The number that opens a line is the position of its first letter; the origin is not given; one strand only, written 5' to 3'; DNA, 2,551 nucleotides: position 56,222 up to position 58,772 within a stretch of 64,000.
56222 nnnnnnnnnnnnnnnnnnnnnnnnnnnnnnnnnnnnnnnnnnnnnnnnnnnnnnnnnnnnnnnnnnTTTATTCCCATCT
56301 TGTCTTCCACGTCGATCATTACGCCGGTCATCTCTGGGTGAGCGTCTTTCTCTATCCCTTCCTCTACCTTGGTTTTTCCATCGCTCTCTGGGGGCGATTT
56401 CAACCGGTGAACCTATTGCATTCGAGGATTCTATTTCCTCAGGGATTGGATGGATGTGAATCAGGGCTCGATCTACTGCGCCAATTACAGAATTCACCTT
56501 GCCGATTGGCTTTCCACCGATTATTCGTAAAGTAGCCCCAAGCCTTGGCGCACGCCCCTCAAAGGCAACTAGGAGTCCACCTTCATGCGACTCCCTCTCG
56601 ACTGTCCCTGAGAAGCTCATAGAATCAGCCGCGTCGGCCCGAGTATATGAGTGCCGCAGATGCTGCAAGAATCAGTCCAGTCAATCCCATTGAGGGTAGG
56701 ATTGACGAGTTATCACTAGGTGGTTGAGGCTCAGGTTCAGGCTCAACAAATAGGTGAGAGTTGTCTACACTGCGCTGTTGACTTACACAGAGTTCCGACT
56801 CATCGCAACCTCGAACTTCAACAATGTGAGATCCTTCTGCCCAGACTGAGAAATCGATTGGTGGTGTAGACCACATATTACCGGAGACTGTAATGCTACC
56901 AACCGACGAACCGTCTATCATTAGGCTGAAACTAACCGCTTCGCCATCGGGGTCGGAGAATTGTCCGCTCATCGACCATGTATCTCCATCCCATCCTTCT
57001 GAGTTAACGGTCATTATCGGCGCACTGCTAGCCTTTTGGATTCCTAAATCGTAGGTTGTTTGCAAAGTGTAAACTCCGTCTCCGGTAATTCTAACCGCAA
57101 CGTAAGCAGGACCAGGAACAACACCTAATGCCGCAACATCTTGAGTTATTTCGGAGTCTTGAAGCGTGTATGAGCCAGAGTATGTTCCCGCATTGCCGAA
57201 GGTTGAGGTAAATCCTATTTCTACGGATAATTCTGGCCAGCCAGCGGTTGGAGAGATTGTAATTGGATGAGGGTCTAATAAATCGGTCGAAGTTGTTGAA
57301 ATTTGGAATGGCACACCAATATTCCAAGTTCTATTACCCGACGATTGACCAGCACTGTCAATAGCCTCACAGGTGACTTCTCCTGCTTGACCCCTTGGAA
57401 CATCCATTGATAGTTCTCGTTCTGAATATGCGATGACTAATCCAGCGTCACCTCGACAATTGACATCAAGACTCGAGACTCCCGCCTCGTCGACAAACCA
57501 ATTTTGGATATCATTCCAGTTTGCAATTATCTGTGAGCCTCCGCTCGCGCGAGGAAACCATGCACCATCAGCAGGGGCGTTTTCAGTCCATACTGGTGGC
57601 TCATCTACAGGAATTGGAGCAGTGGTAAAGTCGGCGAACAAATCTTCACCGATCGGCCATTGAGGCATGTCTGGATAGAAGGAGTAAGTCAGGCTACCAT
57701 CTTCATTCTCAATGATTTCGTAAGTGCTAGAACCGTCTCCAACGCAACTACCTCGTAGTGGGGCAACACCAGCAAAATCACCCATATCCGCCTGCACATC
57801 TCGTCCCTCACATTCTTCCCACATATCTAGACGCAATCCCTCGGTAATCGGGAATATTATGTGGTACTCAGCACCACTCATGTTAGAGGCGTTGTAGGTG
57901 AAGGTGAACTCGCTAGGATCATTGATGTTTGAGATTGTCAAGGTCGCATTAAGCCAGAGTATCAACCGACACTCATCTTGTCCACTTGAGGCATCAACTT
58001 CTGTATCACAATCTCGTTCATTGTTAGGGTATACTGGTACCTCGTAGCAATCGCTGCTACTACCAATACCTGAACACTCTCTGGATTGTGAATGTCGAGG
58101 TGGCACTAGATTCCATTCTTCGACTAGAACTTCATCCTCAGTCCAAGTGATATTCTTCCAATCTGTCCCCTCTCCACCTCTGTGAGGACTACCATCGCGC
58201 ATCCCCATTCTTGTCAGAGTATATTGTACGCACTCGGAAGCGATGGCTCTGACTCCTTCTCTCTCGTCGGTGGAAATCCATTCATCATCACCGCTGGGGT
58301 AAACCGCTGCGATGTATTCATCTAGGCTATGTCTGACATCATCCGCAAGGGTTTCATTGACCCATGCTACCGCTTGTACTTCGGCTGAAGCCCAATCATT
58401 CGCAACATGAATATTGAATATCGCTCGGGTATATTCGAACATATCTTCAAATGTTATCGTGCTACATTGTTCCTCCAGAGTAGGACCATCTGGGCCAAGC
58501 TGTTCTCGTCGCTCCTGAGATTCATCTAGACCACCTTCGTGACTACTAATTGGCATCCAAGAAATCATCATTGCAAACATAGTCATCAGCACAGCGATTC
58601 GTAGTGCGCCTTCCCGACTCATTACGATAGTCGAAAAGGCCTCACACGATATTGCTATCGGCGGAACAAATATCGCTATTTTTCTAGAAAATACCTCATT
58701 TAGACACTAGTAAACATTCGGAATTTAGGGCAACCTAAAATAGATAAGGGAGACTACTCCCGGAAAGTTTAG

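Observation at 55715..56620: Archaeal Gar1-like domain fused to three eukaryote-type RanBP2 zinc fingers and RGG repeats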

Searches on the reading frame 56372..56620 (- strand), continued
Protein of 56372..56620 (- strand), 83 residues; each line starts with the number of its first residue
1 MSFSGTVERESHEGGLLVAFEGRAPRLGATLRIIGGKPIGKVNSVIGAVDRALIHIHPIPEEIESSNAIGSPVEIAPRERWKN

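Call 58: list_cluster_members(proteins=[P0231, P0232, P0234, P0195, P0225, P0218, P0196, P0238, P0241, P0205])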
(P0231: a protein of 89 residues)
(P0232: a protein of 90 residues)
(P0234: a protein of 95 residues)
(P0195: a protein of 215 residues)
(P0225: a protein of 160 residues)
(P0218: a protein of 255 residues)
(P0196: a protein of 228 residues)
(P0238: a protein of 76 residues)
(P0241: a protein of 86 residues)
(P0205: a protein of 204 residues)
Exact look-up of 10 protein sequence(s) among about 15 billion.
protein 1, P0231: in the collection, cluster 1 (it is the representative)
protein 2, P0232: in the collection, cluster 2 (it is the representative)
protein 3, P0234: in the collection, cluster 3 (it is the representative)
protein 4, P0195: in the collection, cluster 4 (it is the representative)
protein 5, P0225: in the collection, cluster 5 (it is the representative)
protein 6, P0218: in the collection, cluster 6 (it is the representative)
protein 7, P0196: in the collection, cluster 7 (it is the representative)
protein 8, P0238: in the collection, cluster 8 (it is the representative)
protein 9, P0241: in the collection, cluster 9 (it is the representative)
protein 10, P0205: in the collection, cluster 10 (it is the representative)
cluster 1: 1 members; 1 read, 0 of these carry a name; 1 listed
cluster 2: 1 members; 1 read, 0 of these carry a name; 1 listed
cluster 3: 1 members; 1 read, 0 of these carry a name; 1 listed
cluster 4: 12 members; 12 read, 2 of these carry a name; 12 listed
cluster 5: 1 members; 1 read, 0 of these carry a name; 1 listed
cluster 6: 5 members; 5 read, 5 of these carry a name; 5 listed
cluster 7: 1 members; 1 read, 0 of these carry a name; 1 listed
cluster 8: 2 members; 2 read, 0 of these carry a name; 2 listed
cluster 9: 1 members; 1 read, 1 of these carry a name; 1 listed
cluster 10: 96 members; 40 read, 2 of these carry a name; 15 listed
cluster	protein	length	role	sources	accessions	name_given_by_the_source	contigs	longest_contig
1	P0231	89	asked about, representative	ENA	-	-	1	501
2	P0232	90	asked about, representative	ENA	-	-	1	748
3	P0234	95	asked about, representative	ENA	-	-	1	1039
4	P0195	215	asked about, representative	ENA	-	-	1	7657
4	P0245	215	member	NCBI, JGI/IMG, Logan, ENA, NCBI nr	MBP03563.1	MAG: hypothetical protein CMA72_02095 [Euryarchaeota archaeon] | hypothetical protein [Euryarchaeota archaeon]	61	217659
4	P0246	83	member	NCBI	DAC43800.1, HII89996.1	MAG TPA: hypothetical protein HA247_03180, partial [Candidatus Thalassarchaeaceae ...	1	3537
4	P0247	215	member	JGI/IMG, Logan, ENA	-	-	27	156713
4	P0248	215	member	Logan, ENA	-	-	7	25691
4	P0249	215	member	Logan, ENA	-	-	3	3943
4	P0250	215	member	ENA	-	-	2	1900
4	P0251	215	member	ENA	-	-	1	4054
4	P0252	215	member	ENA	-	-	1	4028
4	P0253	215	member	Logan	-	-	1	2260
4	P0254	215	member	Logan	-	-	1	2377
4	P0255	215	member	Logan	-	-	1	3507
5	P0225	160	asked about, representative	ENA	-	-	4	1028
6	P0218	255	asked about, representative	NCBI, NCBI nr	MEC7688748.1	MAG: zinc finger protein [Candidatus Thermoplasmatota archaeon] | zinc finger protein [Candidatus Thermoplasmatota archaeon]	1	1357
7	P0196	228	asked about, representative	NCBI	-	-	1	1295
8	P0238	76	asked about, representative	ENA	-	-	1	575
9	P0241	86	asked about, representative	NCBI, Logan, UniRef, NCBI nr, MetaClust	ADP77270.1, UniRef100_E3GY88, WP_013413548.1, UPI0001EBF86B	H/ACA RNA-protein complex component Gar1 [Methanothermus fervidus DSM 2088] | H/ACA RNA-protein complex component Gar1 n=1 Tax=Methanothermus fervidus (strain ATCC ... | Gar1/Naf1 family protein [Methanothermus fervidus]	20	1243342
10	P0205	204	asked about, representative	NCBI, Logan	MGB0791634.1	MAG: hypothetical protein ACPGQG_03835 [Candidatus Thalassarchaeaceae archaeon]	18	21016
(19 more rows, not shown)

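Call 73: find_homologous_proteins(query=A4, max_evalue=0.001)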
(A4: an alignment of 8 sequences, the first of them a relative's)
Query A4 (8 sequences) (86 aa, profile of the alignment): 97 proteins with E <= 0.001 among 823 candidates.
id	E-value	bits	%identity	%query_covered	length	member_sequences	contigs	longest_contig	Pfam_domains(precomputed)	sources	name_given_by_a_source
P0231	1.4e-27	113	28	85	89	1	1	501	PF04410.21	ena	-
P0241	7.1e-26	108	100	100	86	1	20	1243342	PF04410.21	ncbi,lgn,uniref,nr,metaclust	ncbi:H/ACA RNA-protein complex component Gar1 [Methanothermus fervidus DSM 2088]|uniref:H/ACA RNA-pr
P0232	1.1e-23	100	-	-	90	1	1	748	-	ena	-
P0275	2.2e-23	100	34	93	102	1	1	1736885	PF04410.21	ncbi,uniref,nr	ncbi:Gar1/Naf1 family protein [Pyrococcus sp. ST04]|uniref:Gar1/Naf1 family protein n=1 Tax=Pyrococc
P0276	2.4e-23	99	33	88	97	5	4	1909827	PF04410.21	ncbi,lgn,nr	ncbi:H/ACA RNA-protein complex protein Gar1 [Pyrococcus furiosus DSM 3638]|nr:Gar1/Naf1 family prote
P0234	2.6e-23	99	24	86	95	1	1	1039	PF04410.21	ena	-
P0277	6.1e-23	98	34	90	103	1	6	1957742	PF04410.21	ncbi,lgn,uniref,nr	ncbi:Gar1/Naf1 family protein [Thermococcus paralvinellae]|uniref:H/ACA RNA-protein complex componen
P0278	1.8e-22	97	36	81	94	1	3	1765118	PF04410.21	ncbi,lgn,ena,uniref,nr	ncbi:Gar1/Naf1 family protein [Pyrococcus abyssi]|uniref:H/ACA RNA-protein complex component Gar1 n=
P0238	2.2e-22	96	38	62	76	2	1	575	PF04410.21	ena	-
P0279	2.7e-22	96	35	84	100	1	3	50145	PF04410.21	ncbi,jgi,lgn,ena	-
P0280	3.1e-22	96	34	90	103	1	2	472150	PF04410.21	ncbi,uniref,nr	ncbi:H/ACA RNA-protein complex protein Gar1 [Thermococcus sp. M39]|uniref:Gar1/Naf1 family protein n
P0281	3.4e-22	96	36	81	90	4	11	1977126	PF04410.21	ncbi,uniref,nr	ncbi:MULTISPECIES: Gar1/Naf1 family protein [Thermococcaceae]|uniref:Gar1-like small nucleolar rnp n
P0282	3.8e-22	96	36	84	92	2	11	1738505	PF04410.21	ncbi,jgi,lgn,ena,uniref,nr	ncbi:Gar1/Naf1 family protein [Pyrococcus horikoshii]|uniref:H/ACA RNA-protein complex protein Gar1 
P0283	4.0e-22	96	33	92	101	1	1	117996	PF04410.21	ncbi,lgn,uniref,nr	ncbi:MAG: H/ACA RNA-protein complex protein Gar1 [Thermococcus sp.]|uniref:Gar1/Naf1 family protein 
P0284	5.3e-22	95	26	86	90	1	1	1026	-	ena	-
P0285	5.9e-22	95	33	84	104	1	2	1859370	PF04410.21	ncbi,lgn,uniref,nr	ncbi:H/ACA RNA-protein complex protein Gar1 [Palaeococcus pacificus DY20341]|uniref:H/ACA RNA-protei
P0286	6.5e-22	95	34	85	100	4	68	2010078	PF04410.21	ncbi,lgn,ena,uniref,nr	ncbi:Gar1/Naf1 family protein [Thermococcus barophilus]|uniref:Gar1-like small nucleolar rnp n=1 Tax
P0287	8.7e-22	94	32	84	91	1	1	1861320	PF04410.21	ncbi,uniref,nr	ncbi:H/ACA RNA-protein complex component Gar1 [Pyrococcus sp. NA2]|uniref:Gar1/Naf1 family protein n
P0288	8.7e-22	94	33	81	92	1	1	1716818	PF04410.21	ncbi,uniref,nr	ncbi:Gar1/Naf1 family protein [Pyrococcus yayanosii]|uniref:H/ACA RNA-protein complex component Gar1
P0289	1.1e-21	94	33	88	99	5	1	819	PF04410.21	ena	-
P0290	1.2e-21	94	33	81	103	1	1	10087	PF04410.21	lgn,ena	-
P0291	1.4e-21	94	30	88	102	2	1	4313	PF04410.21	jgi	-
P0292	1.4e-21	94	33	84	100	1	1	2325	PF04410.21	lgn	-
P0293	1.4e-21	94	34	88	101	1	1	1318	PF04410.21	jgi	-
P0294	1.9e-21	93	34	88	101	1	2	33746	PF04410.21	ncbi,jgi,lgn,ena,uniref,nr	ncbi:MAG TPA: H/ACA RNA-protein complex protein Gar1 [Thermococcus paralvinellae]|uniref:H/ACA RNA-p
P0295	2.5e-21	93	31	87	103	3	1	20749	PF04410.21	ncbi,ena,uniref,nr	ncbi:Gar1/Naf1 family protein [Thermococcus sp.]|uniref:Gar1/Naf1 family protein n=1 Tax=Thermococcu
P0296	2.9e-21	93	31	94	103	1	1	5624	PF04410.21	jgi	jgi:RNA-binding protein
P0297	3.6e-21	92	34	81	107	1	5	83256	PF04410.21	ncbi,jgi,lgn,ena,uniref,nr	ncbi:Gar1/Naf1 family protein [Thermococcus sp.]|uniref:Gar1/Naf1 family protein n=1 Tax=Thermococcu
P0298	3.8e-21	92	30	93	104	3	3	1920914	PF04410.21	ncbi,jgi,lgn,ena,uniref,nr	ncbi:MAG: H/ACA RNA-protein complex protein Gar1 [Thermococcus sp.]|uniref:H/ACA RNA-protein complex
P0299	4.1e-21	92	34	81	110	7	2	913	PF04410.21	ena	-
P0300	5.0e-21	92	33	88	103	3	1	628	PF04410.21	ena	-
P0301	5.0e-21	92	30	88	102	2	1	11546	PF04410.21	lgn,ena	-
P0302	1.1e-20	91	33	88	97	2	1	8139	PF04410.21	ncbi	-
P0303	1.1e-20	91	35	94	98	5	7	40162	PF04410.21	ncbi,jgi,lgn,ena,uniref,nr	ncbi:H/ACA RNA-protein complex protein Gar1 [Thermococci archaeon]|uniref:Gar1/Naf1 family protein n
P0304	1.2e-20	91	37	87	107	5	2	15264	PF04410.21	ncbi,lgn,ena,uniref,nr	ncbi:Gar1/Naf1 family protein [Thermococcus sp.]|uniref:Gar1/Naf1 family protein n=1 Tax=Thermococcu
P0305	1.2e-20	91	31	93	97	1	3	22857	PF04410.21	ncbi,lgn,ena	ncbi:Gar1/Naf1 family protein [Thermococcus sp.]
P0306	1.4e-20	91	33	87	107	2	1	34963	PF04410.21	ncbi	ncbi:Gar1/Naf1 family protein [Thermococcus sp.]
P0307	1.7e-20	90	33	91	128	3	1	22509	PF04410.21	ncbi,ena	-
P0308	2.1e-20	90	35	86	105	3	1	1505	PF04410.21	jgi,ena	-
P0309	2.4e-20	90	30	88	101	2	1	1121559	PF04410.21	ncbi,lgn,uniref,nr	ncbi:Gar1/Naf1 family protein [Thermococcus sp. PK]|uniref:Gar1/Naf1 family protein n=1 Tax=Thermoco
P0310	2.8e-20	90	32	86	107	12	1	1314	PF04410.21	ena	-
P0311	3.0e-20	90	38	86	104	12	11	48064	PF04410.21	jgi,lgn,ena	-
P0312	3.0e-20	90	32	85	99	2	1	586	PF04410.21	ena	-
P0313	3.3e-20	89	32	84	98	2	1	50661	PF04410.21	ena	-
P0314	4.1e-20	89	34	81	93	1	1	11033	PF04410.21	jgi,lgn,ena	-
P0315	4.1e-20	89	31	94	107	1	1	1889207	PF04410.21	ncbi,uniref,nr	ncbi:Gar1/Naf1 family protein [Thermococcus aggregans]|uniref:Gar1/Naf1 family protein n=1 Tax=Therm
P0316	4.2e-20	89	33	92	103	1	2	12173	PF04410.21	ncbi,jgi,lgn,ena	-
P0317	4.3e-20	89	33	81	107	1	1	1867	PF04410.21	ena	-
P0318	4.3e-20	89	30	92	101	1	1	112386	PF04410.21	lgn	-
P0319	4.4e-20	89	29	92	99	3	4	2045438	PF04410.21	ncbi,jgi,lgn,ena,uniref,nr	ncbi:Gar1/Naf1 family protein [Thermococcus gammatolerans]|uniref:Gar1-like small nucleolar rnp, put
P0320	4.8e-20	89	30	94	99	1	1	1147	PF04410.21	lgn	-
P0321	4.9e-20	89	29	88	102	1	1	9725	PF04410.21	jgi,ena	-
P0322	4.9e-20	89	35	94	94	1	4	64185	PF04410.21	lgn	-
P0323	5.1e-20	89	31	93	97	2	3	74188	PF04410.21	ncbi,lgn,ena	-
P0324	5.3e-20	89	28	88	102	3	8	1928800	PF04410.21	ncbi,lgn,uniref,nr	ncbi:Gar1/Naf1 family protein [Thermococcus piezophilus]|uniref:H/ACA RNA-protein complex protein Ga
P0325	6.1e-20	89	30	88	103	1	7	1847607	PF04410.21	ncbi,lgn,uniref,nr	ncbi:snoRNP component [Thermococcus onnurineus NA1]|uniref:snoRNP component n=1 Tax=Thermococcus onn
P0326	6.5e-20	88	30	88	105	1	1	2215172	PF04410.21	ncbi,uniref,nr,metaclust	ncbi:H/ACA RNA-protein complex protein Gar1 [Thermococcus litoralis DSM 5473]|uniref:H/ACA RNA-prote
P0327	6.9e-20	88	32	88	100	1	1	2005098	PF04410.21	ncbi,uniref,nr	ncbi:H/ACA RNA-protein complex protein Gar1 [Thermococcus profundus]|uniref:H/ACA RNA-protein comple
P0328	7.3e-20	88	38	73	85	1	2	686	PF04410.21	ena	-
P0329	9.1e-20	88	34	81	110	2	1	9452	PF04410.21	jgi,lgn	-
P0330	9.6e-20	88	30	88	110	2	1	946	PF04410.21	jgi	jgi:RNA-binding protein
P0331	1.3e-19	88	31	81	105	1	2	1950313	PF04410.21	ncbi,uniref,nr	ncbi:H/ACA RNA-protein complex component Gar1 [Thermococcus cleftensis]|uniref:H/ACA RNA-protein com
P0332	1.3e-19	87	28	92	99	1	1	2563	PF04410.21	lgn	-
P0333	1.4e-19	87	28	88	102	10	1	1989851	PF04410.21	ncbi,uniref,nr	ncbi:Gar1/Naf1 family protein [Thermococcus sp. 2319x1]|uniref:Gar1/Naf1 family protein n=1 Tax=Ther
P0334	1.4e-19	87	33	88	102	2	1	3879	PF04410.21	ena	-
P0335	2.1e-19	87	29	88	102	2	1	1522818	PF04410.21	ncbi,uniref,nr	ncbi:H/ACA RNA-protein complex protein Gar1 [Thermococcus sp. P6]|uniref:Gar1/Naf1 family protein n=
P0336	2.1e-19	87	36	94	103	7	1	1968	PF04410.21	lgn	-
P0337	2.1e-19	87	27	85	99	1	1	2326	PF04410.21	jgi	jgi:RNA-binding protein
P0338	2.2e-19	87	29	88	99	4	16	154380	PF04410.21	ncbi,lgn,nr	ncbi:MAG: RNA-binding protein [Thermococcaceae archaeon]|nr:RNA-binding protein [Thermococcaceae arc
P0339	2.2e-19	87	30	86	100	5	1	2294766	PF04410.21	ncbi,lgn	ncbi:hypothetical protein JCM16138_08640 [Thermococcus atlanticus]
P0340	2.3e-19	87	30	81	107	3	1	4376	PF04410.21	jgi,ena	-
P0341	2.4e-19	87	28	86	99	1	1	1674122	PF04410.21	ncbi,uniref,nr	ncbi:Gar1/Naf1 family protein [Thermococcus gorgonarius]|uniref:H/ACA RNA-protein complex protein Ga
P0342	2.5e-19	87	33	78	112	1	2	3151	PF04410.21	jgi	jgi:RNA-binding protein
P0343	3.2e-19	86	33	87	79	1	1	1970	PF04410.21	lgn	-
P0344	3.4e-19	86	32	87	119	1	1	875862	PF04410.21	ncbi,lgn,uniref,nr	ncbi:Gar1/Naf1 family protein [Thermococcus stetteri]|uniref:Gar1/Naf1 family protein n=1 Tax=Thermo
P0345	3.5e-19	86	26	86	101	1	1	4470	PF04410.21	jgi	jgi:RNA-binding protein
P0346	4.1e-19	86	35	92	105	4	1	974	PF04410.21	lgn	-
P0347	5.2e-19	86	26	93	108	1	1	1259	PF04410.21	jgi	jgi:RNA-binding protein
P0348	5.2e-19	86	33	84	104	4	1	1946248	PF04410.21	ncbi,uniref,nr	ncbi:Gar1/Naf1 family protein [Thermococcus argininiproducens]|uniref:Gar1/Naf1 family protein n=1 T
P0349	6.8e-19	85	26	86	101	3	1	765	PF04410.21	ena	-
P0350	7.6e-19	85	33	87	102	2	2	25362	PF04410.21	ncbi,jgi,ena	jgi:RNA-binding protein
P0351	8.3e-19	85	35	83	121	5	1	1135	PF04410.21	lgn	-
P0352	9.6e-19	85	35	83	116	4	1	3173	PF04410.21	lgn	-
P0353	1.0e-18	85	27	86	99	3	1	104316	PF04410.21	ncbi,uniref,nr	ncbi:Gar1/Naf1 family protein [Thermococcus zilligii]|uniref:Gar1/Naf1 family protein n=1 Tax=Thermo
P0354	1.2e-18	84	31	81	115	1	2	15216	PF04410.21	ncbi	-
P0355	1.4e-18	84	26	86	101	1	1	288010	PF04410.21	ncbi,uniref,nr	ncbi:Gar1/Naf1 family protein [Thermococcus sp. Bubb.Bath]|uniref:Gar1/Naf1 family protein n=1 Tax=T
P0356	1.8e-18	84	30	78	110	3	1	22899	PF04410.21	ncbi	ncbi:Gar1/Naf1 family protein [Thermococcus sp.]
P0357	3.7e-18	83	32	93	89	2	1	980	PF04410.21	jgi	jgi:RNA-binding protein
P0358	8.1e-18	82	30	86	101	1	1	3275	PF04410.21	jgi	jgi:RNA-binding protein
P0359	9.8e-18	81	32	85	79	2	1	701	PF04410.21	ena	-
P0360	1.1e-17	81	28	94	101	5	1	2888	PF04410.21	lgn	-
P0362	1.6e-16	78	46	94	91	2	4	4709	PF04410.21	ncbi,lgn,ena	-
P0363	7.4e-16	75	32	88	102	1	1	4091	PF04410.21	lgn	-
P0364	1.2e-15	75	45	85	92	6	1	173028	PF04410.21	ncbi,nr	ncbi:MAG: Gar1/Naf1 family protein [Methanobacteriaceae archaeon]|nr:Gar1/Naf1 family protein [Metha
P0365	2.0e-12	64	28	95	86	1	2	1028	PF04410.21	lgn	-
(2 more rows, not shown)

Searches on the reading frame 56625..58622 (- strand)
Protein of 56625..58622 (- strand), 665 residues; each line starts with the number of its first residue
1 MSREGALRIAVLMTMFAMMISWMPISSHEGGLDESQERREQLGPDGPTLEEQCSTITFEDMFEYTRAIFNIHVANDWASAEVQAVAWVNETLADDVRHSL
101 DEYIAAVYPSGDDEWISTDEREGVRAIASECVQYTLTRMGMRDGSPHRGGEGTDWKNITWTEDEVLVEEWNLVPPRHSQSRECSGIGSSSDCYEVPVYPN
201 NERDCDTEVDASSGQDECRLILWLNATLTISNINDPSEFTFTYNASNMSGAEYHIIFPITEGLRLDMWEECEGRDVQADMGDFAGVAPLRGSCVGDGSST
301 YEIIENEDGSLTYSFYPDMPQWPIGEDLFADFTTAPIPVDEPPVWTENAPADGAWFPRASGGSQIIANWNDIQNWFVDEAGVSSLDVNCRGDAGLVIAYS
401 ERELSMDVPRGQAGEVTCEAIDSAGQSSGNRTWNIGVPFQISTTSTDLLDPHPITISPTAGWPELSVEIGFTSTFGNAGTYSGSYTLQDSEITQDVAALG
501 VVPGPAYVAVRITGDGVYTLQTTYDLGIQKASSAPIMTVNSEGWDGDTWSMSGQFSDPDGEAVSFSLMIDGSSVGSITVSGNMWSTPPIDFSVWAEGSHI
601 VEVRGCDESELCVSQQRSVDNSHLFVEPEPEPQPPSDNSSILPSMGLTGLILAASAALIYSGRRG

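Call 35: search_protein_families(library=pfam, proteins=[window:56625-58622:-], max_evalue=0.001)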
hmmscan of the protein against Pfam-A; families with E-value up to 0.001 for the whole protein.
window:56625-58622:- (665 aa): 0 families
